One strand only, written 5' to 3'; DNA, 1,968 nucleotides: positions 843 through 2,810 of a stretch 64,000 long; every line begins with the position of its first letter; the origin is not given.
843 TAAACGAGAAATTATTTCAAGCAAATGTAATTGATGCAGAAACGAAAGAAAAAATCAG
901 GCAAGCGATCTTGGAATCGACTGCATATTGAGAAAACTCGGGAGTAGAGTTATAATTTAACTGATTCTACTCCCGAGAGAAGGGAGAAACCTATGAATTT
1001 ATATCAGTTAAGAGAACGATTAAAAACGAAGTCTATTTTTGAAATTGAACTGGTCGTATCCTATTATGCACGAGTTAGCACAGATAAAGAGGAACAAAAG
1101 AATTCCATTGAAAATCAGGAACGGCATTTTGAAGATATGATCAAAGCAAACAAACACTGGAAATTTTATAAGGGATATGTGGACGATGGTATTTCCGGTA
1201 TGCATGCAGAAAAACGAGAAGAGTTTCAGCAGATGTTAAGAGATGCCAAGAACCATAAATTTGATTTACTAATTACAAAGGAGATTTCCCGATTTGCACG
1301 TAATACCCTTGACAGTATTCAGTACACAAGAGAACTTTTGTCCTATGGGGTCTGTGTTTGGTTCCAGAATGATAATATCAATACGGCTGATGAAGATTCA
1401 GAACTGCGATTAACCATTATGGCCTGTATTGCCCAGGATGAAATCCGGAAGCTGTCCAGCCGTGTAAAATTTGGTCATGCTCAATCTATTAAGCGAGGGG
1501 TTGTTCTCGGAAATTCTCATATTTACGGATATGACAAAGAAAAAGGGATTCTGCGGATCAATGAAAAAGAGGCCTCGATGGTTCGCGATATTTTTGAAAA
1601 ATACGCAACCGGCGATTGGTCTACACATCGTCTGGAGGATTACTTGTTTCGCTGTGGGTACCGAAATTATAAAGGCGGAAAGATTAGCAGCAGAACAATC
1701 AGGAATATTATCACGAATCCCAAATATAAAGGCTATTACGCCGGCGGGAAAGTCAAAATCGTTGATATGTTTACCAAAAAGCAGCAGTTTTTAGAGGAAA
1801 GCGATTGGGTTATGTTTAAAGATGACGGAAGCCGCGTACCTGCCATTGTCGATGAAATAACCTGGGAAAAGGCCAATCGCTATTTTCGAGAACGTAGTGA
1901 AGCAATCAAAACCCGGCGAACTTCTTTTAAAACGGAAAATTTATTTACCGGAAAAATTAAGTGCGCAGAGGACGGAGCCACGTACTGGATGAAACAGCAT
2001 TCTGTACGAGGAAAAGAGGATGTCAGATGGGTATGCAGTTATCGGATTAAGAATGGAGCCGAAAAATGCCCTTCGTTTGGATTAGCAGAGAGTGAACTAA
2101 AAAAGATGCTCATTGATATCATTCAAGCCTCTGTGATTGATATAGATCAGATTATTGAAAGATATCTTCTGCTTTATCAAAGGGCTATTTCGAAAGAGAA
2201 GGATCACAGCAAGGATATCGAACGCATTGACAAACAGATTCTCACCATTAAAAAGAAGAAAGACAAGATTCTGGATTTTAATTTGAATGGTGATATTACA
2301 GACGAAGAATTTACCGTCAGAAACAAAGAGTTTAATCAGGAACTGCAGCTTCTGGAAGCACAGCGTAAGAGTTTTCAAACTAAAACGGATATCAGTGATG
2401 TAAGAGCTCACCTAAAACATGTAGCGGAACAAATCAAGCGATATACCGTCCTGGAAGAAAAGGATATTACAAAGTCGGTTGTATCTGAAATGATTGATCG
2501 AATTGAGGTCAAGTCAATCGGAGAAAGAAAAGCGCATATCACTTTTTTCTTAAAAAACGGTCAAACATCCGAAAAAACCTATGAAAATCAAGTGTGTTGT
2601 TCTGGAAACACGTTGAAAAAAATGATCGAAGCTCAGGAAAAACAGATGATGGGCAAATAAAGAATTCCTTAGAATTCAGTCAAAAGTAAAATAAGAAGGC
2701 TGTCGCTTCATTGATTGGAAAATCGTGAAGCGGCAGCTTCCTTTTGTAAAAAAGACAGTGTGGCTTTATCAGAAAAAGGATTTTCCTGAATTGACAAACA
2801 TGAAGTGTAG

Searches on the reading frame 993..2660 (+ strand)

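Call 53: search_protein_families(library=pfam, proteins=[window:993-2660:+], max_evalue=0.00001)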
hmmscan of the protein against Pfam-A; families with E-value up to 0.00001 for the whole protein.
window:993-2660:+ (555 aa): 3 families
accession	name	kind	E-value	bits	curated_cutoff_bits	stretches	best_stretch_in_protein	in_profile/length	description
PF00239.26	Resolvase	-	7.7e-32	110.8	23.3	1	24-170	3-144/145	Resolvase, N terminal domain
PF07508.19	Recombinase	-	8.1e-16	58.6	21.1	1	191-301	1-102/102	Recombinase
PF13408.12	Zn_ribbon_recom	-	1.2e-10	42.1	25.3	1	317-375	1-55/58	Recombinase zinc beta ribbon domain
